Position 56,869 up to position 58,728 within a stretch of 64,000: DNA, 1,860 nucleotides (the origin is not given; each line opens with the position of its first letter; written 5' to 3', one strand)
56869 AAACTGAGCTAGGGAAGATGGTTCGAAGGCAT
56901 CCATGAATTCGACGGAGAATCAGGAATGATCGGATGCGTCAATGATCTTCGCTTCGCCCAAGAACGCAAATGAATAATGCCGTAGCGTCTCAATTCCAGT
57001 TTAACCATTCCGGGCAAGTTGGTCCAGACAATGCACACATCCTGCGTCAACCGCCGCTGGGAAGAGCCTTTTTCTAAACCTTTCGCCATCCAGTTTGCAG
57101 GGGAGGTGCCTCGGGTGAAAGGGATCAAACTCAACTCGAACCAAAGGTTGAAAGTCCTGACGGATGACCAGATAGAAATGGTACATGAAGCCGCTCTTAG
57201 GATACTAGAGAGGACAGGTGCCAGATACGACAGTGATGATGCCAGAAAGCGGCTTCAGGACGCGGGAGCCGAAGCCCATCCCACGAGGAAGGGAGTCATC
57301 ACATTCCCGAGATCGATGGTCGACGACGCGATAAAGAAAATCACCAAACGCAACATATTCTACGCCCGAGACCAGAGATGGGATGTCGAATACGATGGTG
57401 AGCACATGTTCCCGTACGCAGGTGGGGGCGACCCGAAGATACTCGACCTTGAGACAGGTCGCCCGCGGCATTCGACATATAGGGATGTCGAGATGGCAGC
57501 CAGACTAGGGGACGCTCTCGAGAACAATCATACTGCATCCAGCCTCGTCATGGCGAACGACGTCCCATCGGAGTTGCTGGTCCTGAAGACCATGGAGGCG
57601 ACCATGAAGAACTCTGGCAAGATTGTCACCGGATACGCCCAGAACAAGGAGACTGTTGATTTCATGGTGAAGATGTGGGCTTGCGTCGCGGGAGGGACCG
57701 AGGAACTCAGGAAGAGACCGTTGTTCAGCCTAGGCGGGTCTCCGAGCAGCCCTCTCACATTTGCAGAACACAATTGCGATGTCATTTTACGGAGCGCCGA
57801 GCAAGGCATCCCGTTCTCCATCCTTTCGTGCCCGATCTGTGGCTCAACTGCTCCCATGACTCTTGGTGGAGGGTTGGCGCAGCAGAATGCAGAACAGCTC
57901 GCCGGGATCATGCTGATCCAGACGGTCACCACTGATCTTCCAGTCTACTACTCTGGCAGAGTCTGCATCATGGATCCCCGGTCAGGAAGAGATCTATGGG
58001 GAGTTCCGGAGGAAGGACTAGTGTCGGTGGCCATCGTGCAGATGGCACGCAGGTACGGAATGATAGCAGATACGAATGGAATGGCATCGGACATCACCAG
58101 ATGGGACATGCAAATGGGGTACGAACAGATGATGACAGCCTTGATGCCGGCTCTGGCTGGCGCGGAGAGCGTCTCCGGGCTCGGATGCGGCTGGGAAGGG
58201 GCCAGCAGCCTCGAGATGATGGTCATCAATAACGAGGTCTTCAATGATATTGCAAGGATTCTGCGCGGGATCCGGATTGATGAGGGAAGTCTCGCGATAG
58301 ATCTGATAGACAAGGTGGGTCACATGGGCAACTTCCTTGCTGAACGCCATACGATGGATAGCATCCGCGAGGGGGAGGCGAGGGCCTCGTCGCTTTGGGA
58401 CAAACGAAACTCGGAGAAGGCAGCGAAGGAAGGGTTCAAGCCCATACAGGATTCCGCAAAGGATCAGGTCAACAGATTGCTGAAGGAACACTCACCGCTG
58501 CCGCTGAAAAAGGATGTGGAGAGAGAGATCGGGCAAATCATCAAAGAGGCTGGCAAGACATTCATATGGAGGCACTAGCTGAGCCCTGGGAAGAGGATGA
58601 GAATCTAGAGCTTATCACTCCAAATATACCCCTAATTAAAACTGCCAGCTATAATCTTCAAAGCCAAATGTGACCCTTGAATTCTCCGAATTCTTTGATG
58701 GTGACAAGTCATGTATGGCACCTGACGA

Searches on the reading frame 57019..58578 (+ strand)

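Call 65: search_protein_families(library=pfam, proteins=[window:57019-58578:+], max_evalue=0.00001)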
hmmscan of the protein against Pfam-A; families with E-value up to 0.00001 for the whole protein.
window:57019-58578:+ (519 aa): 1 family
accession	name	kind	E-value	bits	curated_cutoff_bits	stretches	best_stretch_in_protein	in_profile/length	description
PF06253.16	MTTB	-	2.3e-79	267.1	25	1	39-508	26-492/500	Trimethylamine methyltransferase (MTTB)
